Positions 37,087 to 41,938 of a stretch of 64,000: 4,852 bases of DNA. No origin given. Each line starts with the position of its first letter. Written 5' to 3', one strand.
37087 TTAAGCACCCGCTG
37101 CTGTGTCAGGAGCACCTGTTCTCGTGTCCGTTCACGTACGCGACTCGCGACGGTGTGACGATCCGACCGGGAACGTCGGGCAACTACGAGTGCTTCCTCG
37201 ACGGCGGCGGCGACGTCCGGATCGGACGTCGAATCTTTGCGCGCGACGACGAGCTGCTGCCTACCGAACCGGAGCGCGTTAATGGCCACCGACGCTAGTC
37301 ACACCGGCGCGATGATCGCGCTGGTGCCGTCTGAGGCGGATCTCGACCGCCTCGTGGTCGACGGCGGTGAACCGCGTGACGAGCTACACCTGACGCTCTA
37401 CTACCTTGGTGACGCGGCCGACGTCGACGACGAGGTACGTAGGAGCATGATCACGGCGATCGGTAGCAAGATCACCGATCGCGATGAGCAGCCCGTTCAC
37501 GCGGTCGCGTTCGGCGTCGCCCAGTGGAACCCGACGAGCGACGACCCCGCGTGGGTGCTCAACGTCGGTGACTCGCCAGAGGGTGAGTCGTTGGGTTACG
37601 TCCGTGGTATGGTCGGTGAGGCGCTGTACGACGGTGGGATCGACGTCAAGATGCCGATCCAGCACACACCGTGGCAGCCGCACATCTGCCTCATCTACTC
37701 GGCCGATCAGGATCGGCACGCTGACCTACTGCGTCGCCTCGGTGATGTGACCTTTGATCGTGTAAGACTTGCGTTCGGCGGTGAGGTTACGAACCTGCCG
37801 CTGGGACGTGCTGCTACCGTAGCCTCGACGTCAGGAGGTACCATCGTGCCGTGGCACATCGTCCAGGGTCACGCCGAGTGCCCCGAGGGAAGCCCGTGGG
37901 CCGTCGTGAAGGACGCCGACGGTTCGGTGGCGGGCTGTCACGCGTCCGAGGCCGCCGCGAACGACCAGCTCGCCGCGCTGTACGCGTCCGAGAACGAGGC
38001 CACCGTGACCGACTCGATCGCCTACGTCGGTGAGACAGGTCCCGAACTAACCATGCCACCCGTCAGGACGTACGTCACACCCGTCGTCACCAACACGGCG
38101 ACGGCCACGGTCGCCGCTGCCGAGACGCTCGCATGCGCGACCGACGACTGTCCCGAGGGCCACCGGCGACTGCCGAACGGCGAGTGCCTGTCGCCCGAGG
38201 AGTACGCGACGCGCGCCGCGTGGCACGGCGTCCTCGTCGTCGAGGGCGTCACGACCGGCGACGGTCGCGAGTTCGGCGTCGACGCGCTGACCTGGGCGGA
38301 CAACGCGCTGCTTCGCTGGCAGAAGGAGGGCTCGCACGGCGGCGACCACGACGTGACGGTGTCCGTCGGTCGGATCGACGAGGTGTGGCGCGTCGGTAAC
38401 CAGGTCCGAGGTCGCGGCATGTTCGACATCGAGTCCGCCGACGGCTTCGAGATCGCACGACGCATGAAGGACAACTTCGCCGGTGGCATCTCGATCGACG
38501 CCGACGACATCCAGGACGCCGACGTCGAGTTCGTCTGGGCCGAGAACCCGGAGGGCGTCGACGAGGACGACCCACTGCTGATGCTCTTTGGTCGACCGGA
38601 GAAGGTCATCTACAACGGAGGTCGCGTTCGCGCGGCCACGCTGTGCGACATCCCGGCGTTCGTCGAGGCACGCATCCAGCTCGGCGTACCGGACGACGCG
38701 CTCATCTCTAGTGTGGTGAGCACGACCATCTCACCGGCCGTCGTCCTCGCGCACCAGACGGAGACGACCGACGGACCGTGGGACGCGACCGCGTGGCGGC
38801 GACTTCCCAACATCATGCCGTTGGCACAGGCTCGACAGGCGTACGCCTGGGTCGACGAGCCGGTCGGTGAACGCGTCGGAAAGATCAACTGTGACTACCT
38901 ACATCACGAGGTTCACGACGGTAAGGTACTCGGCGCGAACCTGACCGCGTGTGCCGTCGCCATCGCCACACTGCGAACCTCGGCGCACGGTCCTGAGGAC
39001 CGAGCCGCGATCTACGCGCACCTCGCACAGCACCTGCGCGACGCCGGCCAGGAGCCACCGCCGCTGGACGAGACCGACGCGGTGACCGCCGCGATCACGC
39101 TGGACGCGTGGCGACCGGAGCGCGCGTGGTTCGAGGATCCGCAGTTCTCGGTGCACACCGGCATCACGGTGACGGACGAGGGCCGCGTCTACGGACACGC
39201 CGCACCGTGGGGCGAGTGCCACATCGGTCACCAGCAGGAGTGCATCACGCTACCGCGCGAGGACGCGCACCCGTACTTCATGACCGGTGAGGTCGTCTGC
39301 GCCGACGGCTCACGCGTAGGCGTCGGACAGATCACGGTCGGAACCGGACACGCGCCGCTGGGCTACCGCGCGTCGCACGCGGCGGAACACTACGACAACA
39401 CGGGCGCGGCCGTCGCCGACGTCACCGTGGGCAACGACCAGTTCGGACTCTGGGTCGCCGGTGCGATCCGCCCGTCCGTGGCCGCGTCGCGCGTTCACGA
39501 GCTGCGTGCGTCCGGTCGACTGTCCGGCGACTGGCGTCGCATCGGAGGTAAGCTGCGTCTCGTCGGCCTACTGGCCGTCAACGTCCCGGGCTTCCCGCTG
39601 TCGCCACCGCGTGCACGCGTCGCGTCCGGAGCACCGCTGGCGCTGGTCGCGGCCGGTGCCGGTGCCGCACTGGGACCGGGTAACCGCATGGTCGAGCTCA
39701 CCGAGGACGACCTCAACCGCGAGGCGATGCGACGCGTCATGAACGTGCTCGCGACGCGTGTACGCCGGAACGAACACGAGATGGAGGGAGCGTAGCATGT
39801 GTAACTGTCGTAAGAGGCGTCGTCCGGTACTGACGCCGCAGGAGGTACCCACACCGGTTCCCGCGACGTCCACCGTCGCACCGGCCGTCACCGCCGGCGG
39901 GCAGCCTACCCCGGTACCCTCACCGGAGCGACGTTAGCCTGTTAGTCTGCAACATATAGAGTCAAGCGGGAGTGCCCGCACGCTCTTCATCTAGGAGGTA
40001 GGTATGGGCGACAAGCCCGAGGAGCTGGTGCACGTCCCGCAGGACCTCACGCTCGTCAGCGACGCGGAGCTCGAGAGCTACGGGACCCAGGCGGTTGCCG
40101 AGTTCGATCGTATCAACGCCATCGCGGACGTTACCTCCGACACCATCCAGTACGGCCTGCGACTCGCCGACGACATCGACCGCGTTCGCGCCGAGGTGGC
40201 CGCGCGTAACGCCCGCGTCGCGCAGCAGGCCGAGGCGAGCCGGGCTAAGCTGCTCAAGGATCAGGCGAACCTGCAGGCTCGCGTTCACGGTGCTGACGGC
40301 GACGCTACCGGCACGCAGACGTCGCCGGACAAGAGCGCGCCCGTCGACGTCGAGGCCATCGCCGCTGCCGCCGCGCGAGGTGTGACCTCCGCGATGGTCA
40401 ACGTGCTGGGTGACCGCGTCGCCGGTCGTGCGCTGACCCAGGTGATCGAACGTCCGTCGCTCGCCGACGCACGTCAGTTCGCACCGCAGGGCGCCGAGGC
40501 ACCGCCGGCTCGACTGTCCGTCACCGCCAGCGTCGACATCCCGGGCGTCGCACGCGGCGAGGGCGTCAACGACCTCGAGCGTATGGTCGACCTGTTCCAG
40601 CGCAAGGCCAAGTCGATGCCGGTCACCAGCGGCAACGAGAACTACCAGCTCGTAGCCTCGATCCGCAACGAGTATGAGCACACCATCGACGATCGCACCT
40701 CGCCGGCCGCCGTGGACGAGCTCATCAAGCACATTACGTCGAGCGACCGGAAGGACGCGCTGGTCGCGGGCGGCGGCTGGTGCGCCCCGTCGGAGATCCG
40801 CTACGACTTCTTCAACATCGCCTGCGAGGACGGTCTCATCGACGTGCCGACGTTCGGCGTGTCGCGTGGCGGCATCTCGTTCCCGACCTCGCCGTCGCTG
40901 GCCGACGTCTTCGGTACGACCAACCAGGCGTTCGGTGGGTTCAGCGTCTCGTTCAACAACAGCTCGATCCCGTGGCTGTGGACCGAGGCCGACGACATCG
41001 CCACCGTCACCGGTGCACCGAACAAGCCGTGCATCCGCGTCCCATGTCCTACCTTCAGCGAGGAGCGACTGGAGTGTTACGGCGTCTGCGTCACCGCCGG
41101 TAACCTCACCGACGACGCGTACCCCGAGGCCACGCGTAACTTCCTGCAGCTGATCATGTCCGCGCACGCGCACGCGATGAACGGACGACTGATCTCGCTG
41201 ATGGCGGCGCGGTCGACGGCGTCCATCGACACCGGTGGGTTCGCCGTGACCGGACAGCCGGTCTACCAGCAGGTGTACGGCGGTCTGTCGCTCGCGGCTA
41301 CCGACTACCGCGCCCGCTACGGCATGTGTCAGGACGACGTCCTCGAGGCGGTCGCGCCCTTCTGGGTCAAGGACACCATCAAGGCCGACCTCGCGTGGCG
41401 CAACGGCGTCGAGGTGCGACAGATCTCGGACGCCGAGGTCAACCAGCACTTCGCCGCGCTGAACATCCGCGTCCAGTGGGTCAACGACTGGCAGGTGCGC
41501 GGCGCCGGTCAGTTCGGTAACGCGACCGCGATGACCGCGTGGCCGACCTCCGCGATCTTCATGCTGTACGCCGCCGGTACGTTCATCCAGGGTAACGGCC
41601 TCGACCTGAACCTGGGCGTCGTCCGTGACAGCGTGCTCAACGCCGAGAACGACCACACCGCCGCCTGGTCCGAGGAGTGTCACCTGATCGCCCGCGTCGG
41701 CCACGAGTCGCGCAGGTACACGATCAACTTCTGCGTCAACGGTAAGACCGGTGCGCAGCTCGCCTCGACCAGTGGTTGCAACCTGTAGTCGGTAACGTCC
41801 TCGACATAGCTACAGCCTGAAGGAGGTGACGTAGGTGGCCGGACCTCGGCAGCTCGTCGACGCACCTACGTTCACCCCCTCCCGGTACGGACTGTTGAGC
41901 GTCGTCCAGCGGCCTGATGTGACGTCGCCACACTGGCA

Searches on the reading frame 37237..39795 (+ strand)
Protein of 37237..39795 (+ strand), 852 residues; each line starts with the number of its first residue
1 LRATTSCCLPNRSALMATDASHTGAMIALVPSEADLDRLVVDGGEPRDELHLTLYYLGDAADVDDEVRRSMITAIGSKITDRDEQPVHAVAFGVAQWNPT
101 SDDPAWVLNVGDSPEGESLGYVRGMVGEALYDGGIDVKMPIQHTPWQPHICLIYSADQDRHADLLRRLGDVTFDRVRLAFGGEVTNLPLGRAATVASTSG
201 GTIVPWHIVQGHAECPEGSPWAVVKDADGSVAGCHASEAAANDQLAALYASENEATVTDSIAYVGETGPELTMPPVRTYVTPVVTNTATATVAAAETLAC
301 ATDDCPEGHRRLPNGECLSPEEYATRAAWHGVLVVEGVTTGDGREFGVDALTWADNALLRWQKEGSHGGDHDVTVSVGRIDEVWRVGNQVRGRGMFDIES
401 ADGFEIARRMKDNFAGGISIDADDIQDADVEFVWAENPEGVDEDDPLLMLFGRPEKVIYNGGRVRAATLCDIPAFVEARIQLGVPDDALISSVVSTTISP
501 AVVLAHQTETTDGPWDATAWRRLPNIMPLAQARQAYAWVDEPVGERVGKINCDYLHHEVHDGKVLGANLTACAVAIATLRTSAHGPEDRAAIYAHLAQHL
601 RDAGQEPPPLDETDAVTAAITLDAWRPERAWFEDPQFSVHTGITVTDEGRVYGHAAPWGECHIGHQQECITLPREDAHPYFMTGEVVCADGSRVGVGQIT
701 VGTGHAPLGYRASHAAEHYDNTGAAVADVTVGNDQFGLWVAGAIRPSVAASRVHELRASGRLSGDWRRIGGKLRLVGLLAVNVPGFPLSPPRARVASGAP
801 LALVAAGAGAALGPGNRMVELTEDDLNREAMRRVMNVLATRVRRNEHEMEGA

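Call 17: search_protein_families(library=phrogs, proteins=[window:37237-39795:+], max_evalue=0.00001)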
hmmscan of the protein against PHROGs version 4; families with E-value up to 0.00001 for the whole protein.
window:37237-39795:+ (852 aa): 6 families
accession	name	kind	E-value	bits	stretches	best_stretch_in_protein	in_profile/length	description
phrog_21470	-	unknown function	8.8e-74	250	2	600-812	194-407/500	-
phrog_859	-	head and packaging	2.5e-73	248.9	1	319-847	371-776/807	portal protein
phrog_18402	-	head and packaging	5.1e-72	244.6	2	628-810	18-195/861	head maturation protease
phrog_29860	-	head and packaging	5.3e-42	145.3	1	614-809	3-198/405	virion structural protein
phrog_2659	-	DNA, RNA and nucleotide metabolism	1.7e-25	90.1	1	17-195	722-888/891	RNA ligase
phrog_14859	-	DNA, RNA and nucleotide metabolism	9.2e-08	32.5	1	16-159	50-186/373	RNA ligase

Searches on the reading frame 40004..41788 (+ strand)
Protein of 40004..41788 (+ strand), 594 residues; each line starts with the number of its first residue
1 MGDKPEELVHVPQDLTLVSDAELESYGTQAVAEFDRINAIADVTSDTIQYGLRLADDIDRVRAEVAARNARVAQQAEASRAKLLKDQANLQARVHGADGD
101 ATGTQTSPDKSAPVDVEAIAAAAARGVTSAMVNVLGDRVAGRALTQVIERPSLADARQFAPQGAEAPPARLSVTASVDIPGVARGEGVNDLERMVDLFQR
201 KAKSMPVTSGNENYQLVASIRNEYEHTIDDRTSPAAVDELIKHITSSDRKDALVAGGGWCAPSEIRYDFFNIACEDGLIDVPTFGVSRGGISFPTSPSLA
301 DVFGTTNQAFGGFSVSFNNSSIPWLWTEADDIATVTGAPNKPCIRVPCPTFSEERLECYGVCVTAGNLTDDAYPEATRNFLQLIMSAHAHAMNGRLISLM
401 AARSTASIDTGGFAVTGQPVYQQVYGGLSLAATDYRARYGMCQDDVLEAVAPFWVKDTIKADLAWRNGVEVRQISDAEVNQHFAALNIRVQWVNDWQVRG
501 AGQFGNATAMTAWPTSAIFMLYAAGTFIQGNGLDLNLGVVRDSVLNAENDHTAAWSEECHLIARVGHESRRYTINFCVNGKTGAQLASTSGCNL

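Call 17: search_protein_families(library=phrogs, proteins=[window:40004-41788:+], max_evalue=0.00001)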
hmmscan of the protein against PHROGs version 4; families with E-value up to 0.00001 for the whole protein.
window:40004-41788:+ (594 aa): 1 family
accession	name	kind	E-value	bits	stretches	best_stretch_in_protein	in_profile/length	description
phrog_777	-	head and packaging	4.9e-129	433.2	1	10-586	5-573/580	major head protein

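Call 88: search_dna_similar(query=window:40004-41788:+, collection=phages, mode=protein, max_rows=15, max_evalue=1e-10)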
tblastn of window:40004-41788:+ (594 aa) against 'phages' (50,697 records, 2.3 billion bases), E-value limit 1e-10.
Records with a match: 877; places in all: 877; records where one place covers at least 80% of the query: 4.
Best place of each record, by identity: <60% 877.
By first word of the organism name: Mycobacterium 496; Gordonia 198; Microbacterium 131; Arthrobacter 18; Streptomyces 17; Rhodococcus 3; Mycolicibacterium 2; Curtobacterium 2; Tsukamurella 2; Actinoplanes 2; and 6 more.
By host as written in the record: Mycobacterium smegmatis mc2 155 348; Gordonia terrae 3612 155; Mycobacterium smegmatis mc#155 83; Microbacterium foliorum NRRL B-24224 58; Microbacterium foliorum NRRL B-24224 SEA 29; Microbacterium paraoxydans NWU1 27; Gordonia terrae CAG3 16; - 12; and 54 more.
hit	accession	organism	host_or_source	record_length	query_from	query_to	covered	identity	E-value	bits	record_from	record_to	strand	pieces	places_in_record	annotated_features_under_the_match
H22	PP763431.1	Microbacterium phage Merry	Microbacterium sp.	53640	3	584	98%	29.3%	2e-46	181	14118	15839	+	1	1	major head protein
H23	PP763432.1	Microbacterium phage Sunny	Microbacterium sp.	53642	3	584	98%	29.3%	2e-46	181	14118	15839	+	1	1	major head protein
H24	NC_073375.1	Microbacterium phage Jayden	Microbacterium paraoxydans NWU1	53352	3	584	98%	29.2%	4e-46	181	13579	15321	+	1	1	28: major capsid hexamer protein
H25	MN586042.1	Microbacterium phage Jayden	Microbacterium paraoxydans NWU1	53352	3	584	98%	29.2%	4e-46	181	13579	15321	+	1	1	28: major capsid hexamer protein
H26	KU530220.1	Streptomyces phage Xkcd426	Streptomyces griseus subsp. griseus ...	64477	168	585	70%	35.2%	1e-61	227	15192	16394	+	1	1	major capsid hexamer protein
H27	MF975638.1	Streptomyces phage Abt2graduatex2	Streptomyces griseus ATCC 10137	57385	156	585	72%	33.4%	7e-57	213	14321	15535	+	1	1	major capsid hexamer protein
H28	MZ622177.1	Gordonia phage PinkCoffee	Gordonia terrae CAG3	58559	161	584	71%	33.3%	2e-52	199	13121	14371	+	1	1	21: major capsid protein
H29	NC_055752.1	Gordonia phage KimmyK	Gordonia terrae 3612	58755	161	584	71%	33.3%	2e-52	199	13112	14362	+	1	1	21: major head protein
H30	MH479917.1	Gordonia phage KimmyK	Gordonia terrae 3612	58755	161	584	71%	33.3%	2e-52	199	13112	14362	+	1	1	21: major capsid hexamer protein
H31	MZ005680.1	Gordonia phage Fugax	Gordonia terrae 3612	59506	161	584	71%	33.3%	2e-52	199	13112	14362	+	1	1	21: major capsid hexamer protein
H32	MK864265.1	Gordonia phage Barb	Gordonia terrae 3612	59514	161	584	71%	33.3%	2e-52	199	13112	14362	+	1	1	21: major capsid hexamer protein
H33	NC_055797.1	Gordonia phage Barb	Gordonia terrae 3612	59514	161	584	71%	33.3%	2e-52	199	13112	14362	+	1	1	21: major head protein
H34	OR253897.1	Gordonia phage ClamChowder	Gordonia terrae 3612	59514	161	584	71%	33.3%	2e-52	199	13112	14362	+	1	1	21: major capsid hexamer protein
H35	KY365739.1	Streptomyces phage BabyGotBac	Streptomyces griseus ATCC 10137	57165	168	585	70%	33.8%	6e-58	216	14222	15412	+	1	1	major capsid hexamer protein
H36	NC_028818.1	Streptomyces phage TP1604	Streptomyces griseus subsp. griseus ...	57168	168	585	70%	33.8%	6e-58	216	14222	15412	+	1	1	major head protein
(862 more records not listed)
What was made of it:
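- The capsid protein matches only actinophages, at no more than 35% identity (call 88).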
